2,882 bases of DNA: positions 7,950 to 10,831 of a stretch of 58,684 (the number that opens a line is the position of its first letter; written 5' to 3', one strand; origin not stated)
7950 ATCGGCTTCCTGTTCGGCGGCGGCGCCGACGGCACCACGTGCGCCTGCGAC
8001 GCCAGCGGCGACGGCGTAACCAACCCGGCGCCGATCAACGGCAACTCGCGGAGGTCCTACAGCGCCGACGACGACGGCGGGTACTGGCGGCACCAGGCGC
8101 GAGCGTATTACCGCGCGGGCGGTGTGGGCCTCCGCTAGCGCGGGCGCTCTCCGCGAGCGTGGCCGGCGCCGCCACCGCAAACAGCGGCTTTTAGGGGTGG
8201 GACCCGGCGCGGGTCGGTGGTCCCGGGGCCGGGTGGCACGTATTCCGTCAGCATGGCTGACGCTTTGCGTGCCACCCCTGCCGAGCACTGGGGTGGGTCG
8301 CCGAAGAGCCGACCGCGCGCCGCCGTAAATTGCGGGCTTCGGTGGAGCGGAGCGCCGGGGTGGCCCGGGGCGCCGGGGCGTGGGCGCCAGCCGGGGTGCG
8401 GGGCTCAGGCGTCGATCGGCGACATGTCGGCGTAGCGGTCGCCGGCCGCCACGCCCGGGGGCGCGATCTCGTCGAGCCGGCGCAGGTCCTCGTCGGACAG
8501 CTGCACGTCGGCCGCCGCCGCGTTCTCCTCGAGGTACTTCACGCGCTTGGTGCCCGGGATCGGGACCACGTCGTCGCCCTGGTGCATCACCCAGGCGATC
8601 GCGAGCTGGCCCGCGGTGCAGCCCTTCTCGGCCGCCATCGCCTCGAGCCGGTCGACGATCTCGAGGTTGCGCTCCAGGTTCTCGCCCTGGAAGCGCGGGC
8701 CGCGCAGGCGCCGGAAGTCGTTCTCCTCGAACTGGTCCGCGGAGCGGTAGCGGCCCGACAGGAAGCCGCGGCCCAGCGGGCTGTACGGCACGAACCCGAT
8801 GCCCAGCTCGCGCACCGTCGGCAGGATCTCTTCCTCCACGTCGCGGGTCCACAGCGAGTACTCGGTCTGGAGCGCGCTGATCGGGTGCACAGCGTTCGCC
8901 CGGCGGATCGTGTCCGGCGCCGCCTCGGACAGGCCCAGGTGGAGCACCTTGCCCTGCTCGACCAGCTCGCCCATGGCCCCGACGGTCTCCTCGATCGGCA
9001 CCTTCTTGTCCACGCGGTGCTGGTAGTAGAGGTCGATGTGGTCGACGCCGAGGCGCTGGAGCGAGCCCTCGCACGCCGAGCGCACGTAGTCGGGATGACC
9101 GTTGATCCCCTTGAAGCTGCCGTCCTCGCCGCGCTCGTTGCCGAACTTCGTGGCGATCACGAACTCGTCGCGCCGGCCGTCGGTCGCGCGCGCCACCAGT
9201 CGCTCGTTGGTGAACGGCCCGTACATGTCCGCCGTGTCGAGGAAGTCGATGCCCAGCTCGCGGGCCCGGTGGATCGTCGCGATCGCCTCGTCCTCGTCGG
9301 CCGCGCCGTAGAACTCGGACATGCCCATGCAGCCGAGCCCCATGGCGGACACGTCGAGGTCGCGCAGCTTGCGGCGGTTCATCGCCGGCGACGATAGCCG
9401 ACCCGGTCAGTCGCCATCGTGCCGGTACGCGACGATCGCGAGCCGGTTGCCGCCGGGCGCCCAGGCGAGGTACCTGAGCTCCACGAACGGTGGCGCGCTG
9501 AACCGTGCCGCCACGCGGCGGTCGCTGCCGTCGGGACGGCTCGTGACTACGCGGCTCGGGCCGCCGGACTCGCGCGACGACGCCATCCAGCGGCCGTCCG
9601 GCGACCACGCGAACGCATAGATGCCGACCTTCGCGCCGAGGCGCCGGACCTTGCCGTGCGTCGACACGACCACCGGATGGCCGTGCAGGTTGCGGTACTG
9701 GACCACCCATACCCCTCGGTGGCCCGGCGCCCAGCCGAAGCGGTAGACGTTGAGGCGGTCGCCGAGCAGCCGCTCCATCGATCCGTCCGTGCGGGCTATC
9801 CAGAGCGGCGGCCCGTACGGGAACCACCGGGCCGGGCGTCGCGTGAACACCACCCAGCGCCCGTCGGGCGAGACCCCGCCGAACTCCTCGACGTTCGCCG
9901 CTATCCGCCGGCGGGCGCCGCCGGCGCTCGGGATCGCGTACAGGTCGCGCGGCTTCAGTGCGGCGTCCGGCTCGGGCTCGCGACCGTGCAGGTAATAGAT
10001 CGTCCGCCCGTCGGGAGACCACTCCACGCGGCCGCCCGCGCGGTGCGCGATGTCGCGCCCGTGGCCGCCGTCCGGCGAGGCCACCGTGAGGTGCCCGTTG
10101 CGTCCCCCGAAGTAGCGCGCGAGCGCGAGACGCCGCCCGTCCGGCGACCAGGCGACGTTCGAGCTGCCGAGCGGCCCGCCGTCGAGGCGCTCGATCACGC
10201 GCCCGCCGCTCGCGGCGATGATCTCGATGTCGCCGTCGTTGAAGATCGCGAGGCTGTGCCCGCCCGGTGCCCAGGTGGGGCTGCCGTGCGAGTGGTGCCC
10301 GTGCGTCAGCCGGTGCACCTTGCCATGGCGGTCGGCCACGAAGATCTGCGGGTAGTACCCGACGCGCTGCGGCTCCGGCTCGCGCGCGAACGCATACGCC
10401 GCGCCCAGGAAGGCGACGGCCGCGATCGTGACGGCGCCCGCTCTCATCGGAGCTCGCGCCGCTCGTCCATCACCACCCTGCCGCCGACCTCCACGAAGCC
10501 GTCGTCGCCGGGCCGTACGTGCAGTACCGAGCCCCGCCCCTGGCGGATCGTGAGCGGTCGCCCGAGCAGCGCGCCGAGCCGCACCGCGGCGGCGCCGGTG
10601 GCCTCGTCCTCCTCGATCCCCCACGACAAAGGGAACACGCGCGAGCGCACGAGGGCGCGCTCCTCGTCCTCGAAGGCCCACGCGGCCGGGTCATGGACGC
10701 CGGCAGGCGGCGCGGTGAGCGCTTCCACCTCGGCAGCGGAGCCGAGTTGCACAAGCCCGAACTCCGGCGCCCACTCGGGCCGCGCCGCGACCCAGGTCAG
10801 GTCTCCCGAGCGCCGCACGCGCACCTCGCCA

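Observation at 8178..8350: Conserved 24-nt box plus nested hairpin element present at three intergenic sites, with compensatory stem changes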

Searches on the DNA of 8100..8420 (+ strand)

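Call 33: search_rna_families(source=window, start=8100, end=8420, threshold=evalue, max_evalue=10)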
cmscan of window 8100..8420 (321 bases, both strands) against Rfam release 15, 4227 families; matches with E-value up to 10: 3.
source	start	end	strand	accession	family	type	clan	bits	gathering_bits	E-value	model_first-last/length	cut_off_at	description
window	8222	8286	-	RF04080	mir-762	Gene; miRNA;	-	23.2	80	0.45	1-75/75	no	mir-762 microRNA precursor family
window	8111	8150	+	RF00043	Plasmid_R1162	Gene; antisense;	-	14.1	55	5.9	1-75/75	no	R1162-like plasmid antisense RNA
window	8272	8293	+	RF01876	MIAT_exon5_2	Gene; lncRNA;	-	12.9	75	1.3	62-83/83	no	Myocardial infarction associated transcript exon 5 conserved region 2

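Call 87: build_rna_model(alignment_id=A1, structure=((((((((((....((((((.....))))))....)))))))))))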
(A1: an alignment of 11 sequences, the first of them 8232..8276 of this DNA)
Model R1 built from alignment A1 (11 sequences, 45 columns); structure: as given.
model positions 45; base pairs 16; branch points 0; effective number of sequences 11; information 1.048 bits per position. Calibrated on 0.2 Mb of random sequence (short: E-values are rough).
structure used (alignment columns):
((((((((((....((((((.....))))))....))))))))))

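Call 88: search_with_rna_model(model_id=R1, source=window, filters=off, max_evalue=10)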
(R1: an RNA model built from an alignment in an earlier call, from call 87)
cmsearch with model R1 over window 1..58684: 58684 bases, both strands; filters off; matches with E-value up to 10: 43.
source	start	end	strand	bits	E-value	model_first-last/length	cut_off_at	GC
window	8232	8276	+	60.9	4.6e-11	1-45/45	no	0.62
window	44661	44705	+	57.7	2.2e-10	1-45/45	no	0.67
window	8232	8276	-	48.8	1.8e-08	1-45/45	no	0.62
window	44661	44705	-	45.5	9.4e-08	1-45/45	no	0.67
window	30912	30937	-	13.3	0.79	1-45/45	no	0.73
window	41333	41357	-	12.1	1.5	1-45/45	no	0.76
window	41333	41357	+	12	1.5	1-45/45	no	0.76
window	3413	3436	-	11.5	1.9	1-45/45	no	0.75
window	15520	15549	+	11.5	1.9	1-45/45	no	0.57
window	15393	15433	+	11.3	2.2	1-45/45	no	0.78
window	19323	19368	+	10.9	2.6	1-45/45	no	0.78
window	15393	15433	-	10.9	2.7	1-45/45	no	0.78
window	18692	18705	+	10.6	3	1-45/45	no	0.79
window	55317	55329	+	10.2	3.6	1-45/45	no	0.77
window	36627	36659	+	10.1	3.9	1-45/45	no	0.76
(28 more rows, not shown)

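Call 89: search_with_rna_model(model_id=R1, sources=[L011, L012, L013, L017, L025, L030, L031, L032, L035, L038, L043, L044, L061, L078, L087, L090, L091, L093, L095, L096, L097, L098], max_evalue=10)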
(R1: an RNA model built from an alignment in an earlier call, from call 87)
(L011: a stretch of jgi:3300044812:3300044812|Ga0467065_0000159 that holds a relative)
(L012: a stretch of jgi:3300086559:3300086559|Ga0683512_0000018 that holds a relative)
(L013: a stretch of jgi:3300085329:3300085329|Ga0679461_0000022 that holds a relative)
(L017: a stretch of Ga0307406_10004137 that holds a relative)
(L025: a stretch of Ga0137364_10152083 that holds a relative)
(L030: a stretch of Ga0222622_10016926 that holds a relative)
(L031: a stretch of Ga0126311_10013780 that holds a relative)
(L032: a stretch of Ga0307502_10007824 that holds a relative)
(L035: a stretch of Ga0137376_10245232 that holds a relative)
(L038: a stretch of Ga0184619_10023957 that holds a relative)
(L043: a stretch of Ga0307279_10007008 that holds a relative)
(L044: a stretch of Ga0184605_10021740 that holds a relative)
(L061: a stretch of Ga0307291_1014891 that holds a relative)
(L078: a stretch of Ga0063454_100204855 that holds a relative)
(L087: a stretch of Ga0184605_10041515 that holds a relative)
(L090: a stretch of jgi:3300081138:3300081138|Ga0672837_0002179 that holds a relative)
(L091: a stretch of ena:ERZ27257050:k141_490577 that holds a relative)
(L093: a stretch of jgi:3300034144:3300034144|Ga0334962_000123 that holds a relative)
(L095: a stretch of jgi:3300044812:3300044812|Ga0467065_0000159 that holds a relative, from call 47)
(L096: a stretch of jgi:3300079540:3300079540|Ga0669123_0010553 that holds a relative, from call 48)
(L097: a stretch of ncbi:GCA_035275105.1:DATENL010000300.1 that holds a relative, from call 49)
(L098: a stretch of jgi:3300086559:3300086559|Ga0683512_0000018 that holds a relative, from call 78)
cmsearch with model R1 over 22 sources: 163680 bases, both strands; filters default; matches with E-value up to 10: 20.
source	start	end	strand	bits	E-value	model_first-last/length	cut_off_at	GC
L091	2097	2141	+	57.3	7.6e-10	1-45/45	no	0.56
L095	19480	19524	+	57.3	7.7e-10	1-45/45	no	0.53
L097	4558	4602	-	55.8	1.6e-09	1-45/45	no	0.62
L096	2552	2596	-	55.6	1.7e-09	1-45/45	no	0.6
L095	10958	11002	-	55.6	1.8e-09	1-45/45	no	0.58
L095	19480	19524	-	54.6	3e-09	1-45/45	no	0.53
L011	11177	11221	+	54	4e-09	1-45/45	no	0.51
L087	311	355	+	53.7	4.4e-09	1-45/45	no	0.6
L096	2611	2655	-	50.8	1.9e-08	1-45/45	no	0.67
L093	2417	2461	-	48.5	6.1e-08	1-45/45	no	0.56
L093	2417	2461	+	47.4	1e-07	1-45/45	no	0.56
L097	4558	4602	+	45.8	2.2e-07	1-45/45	no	0.62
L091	2097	2141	-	45.1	3.2e-07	1-45/45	no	0.56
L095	10958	11002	+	44.8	3.6e-07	1-45/45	no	0.58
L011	11177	11221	-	43.3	7.8e-07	1-45/45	no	0.51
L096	2552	2596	+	38.8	7.4e-06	1-45/45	no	0.6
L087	311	355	-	32.2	0.00019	1-45/45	no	0.6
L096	2611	2655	+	28.3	0.0013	1-45/45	no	0.67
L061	844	877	-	12.7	3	1-45/45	no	0.82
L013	18896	18957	-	11.8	4.6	4-42/45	no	0.74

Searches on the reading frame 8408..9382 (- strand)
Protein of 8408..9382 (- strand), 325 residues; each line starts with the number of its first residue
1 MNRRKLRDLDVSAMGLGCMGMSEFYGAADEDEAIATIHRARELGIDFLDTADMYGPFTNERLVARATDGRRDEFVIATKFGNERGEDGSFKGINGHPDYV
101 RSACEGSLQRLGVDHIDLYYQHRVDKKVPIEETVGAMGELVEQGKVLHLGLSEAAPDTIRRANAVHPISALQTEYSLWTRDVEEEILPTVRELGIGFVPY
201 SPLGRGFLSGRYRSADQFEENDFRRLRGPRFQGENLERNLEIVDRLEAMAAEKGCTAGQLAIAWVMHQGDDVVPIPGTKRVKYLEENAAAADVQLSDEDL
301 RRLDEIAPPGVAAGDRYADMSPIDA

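Call 45: search_protein_families(library=pfam, proteins=[window:8408-9382:-])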
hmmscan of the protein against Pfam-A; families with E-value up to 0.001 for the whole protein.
window:8408-9382:- (325 aa): 1 family
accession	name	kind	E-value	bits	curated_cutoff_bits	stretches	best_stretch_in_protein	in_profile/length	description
PF00248.27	Aldo_ket_red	-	1.3e-76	257.9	24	1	14-306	2-289/291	Aldo/keto reductase family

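Call 46: find_homologous_proteins(query=window:8408-9382:-, max_evalue=1e-60)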
Query window:8408-9382:- (325 aa): 8000 proteins with E <= 1e-60 among 8000 candidates; the best 120 are listed.
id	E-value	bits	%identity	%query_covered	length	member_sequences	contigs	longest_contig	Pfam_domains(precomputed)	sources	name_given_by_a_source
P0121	2.9e-215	732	100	100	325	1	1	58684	PF00248.28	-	-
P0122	9.2e-205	697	95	100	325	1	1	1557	PF00248.28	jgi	jgi:aryl-alcohol dehydrogenase-like predicted oxidoreductase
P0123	1.5e-204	697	95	100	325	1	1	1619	PF00248.28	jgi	jgi:aryl-alcohol dehydrogenase-like predicted oxidoreductase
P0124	2.8e-204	696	95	100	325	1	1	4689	PF00248.28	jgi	jgi:aryl-alcohol dehydrogenase-like predicted oxidoreductase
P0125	1.7e-195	667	90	100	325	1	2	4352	PF00248.28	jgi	jgi:aryl-alcohol dehydrogenase-like predicted oxidoreductase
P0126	1.5e-192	657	90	100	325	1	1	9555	PF00248.28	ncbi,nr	ncbi:MAG TPA: aldo/keto reductase [Thermoleophilaceae bacterium]|nr:aldo/keto reductase [Thermoleoph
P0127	2.3e-190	650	88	100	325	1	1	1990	PF00248.28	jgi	jgi:aryl-alcohol dehydrogenase-like predicted oxidoreductase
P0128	5.0e-187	639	87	100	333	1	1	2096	PF00248.28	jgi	jgi:aryl-alcohol dehydrogenase-like predicted oxidoreductase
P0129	7.3e-186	635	86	100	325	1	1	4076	PF00248.28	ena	-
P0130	1.2e-185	634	86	100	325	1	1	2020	PF00248.28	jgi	jgi:aryl-alcohol dehydrogenase-like predicted oxidoreductase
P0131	7.8e-185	632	91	94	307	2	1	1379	PF00248.28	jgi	jgi:aryl-alcohol dehydrogenase-like predicted oxidoreductase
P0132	1.4e-184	631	90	96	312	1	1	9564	PF00248.28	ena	-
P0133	5.0e-184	629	89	96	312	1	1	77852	PF00248.28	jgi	jgi:aryl-alcohol dehydrogenase-like predicted oxidoreductase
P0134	5.9e-184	629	86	100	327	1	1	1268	PF00248.28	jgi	jgi:aryl-alcohol dehydrogenase-like predicted oxidoreductase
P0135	7.1e-184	629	89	96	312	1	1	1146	PF00248.28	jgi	jgi:aryl-alcohol dehydrogenase-like predicted oxidoreductase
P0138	5.8e-180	616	84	100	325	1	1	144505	PF00248.28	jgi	jgi:aryl-alcohol dehydrogenase-like predicted oxidoreductase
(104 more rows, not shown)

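Call 47: find_encoding_contigs(protein=P0133, flank=10000, max_places=2)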
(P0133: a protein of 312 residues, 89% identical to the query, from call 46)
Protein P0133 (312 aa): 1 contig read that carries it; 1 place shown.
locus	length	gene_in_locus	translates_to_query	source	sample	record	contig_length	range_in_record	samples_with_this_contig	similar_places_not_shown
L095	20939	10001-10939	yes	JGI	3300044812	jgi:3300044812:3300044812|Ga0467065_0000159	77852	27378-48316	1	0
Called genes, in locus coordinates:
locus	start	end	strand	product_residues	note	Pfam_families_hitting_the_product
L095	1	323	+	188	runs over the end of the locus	-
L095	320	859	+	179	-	-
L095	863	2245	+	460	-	PF21105:DyP_N, PF20628:Dyp_perox_C (weak)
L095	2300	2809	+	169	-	PF05995:CDO_I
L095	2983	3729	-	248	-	PF00378:ECH_1, PF16113:ECH_2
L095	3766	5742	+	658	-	-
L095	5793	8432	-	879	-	PF01804:Penicil_amidase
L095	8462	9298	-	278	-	PF00106:adh_short, PF01370:Epimerase, PF08659:KR, PF13460:NAD_binding_10, PF13561:adh_short_C2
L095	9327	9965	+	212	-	PF02567:PhzC-PhzF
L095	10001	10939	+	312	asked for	PF00248:Aldo_ket_red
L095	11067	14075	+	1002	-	PF08450:SGL (faint), PF04185:Phosphoesterase (weak)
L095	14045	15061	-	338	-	-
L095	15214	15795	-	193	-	-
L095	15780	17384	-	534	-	PF00150:Cellulase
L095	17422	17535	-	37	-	-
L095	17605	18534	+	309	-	PF00924:MS_channel_2nd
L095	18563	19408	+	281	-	PF01112:Asparaginase_2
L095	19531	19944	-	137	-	PF04075:F420H2_quin_red, PF01243:PNPOx_N (weak)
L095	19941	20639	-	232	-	PF00702:Hydrolase, PF12710:HAD, PF13419:HAD_2, PF13242:Hydrolase_like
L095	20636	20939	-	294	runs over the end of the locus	-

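Call 48: find_encoding_contigs(protein=P0124, flank=5000, max_places=2)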
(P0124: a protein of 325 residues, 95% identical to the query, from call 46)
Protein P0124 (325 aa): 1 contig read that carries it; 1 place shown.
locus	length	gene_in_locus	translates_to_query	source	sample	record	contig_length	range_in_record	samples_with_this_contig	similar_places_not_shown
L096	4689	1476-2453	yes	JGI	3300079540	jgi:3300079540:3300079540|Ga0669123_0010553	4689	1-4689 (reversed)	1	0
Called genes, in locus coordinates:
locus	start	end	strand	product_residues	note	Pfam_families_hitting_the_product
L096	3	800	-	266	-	?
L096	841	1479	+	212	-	PF02567:PhzC-PhzF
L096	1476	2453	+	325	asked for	PF00248:Aldo_ket_red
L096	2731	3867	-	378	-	-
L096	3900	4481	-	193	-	-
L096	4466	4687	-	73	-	?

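Call 49: find_encoding_contigs(protein=P0126, flank=10000, max_places=2)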
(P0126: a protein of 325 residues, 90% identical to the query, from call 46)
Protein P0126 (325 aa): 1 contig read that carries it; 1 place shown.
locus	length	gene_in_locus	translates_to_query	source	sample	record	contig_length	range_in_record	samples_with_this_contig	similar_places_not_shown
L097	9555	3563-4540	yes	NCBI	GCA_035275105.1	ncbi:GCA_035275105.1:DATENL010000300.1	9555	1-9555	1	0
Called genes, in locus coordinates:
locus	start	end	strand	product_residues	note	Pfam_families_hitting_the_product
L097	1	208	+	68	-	?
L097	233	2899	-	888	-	PF01804:Penicil_amidase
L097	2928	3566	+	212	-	PF02567:PhzC-PhzF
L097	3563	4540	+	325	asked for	PF00248:Aldo_ket_red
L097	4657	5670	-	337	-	-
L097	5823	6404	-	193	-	-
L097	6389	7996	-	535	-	PF00150:Cellulase, PF02449:Glyco_hydro_42 (weak)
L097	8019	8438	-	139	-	PF00571:CBS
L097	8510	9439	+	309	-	PF00924:MS_channel_2nd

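Call 78: find_encoding_contigs(protein=P0138, flank=10000, max_places=1)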
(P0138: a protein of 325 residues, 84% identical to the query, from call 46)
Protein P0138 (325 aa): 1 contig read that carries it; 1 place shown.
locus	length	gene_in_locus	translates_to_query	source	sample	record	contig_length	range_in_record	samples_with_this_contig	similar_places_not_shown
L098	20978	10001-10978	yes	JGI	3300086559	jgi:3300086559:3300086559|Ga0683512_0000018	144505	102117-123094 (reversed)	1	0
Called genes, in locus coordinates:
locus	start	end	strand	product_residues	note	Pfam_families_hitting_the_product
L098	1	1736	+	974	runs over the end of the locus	PF00082:Peptidase_S8, PF01839:FG-GAP (faint), PF14783:BBS2_Mid (faint), PF15907:Itfg2 (faint), PF25292:Beta-prop_CGLA (faint), PF13517:FG-GAP_3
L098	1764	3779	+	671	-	PF13088:BNR_2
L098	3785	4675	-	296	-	-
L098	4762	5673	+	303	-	PF00487:FA_desaturase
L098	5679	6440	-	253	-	PF00378:ECH_1, PF16113:ECH_2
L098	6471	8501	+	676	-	-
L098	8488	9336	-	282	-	PF00106:adh_short, PF01370:Epimerase, PF05368:NmrA (faint), PF08659:KR, PF13460:NAD_binding_10, PF13561:adh_short_C2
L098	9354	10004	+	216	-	PF02567:PhzC-PhzF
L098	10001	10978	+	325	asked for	PF00248:Aldo_ket_red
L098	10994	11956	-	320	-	-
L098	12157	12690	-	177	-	-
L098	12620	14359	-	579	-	PF00150:Cellulase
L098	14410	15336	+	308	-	PF00924:MS_channel_2nd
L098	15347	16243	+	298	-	PF01112:Asparaginase_2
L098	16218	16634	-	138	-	PF04075:F420H2_quin_red, PF01243:PNPOx_N (weak)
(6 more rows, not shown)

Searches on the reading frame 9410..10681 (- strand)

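Call 45: search_protein_families(library=pfam, proteins=[window:9410-10681:-])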
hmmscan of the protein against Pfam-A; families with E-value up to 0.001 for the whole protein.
window:9410-10681:- (424 aa): 5 families
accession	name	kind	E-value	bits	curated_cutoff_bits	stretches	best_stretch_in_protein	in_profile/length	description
PF07676.18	PD40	-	1.7e-16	60.1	20.9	0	354-367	11-24/38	WD40-like Beta Propeller Repeat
PF00400.38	WD40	-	2.6e-06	28.2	27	0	351-369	11-29/39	WD domain, G-beta repeat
PF12894.13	ANAPC4_WD40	-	8.1e-06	26.4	22.9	0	136-167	45-77/91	Anaphase-promoting complex subunit 4 WD40 domain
PF25174.1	Beta-prop_THOC3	-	0.00039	19.9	305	0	136-187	95-146/272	THOC3 beta-propeller domain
PF24817.1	WD40_WDHD1_1st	-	0.00049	19.8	109.9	0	129-189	178-241/291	WDHD1 first WD40 domain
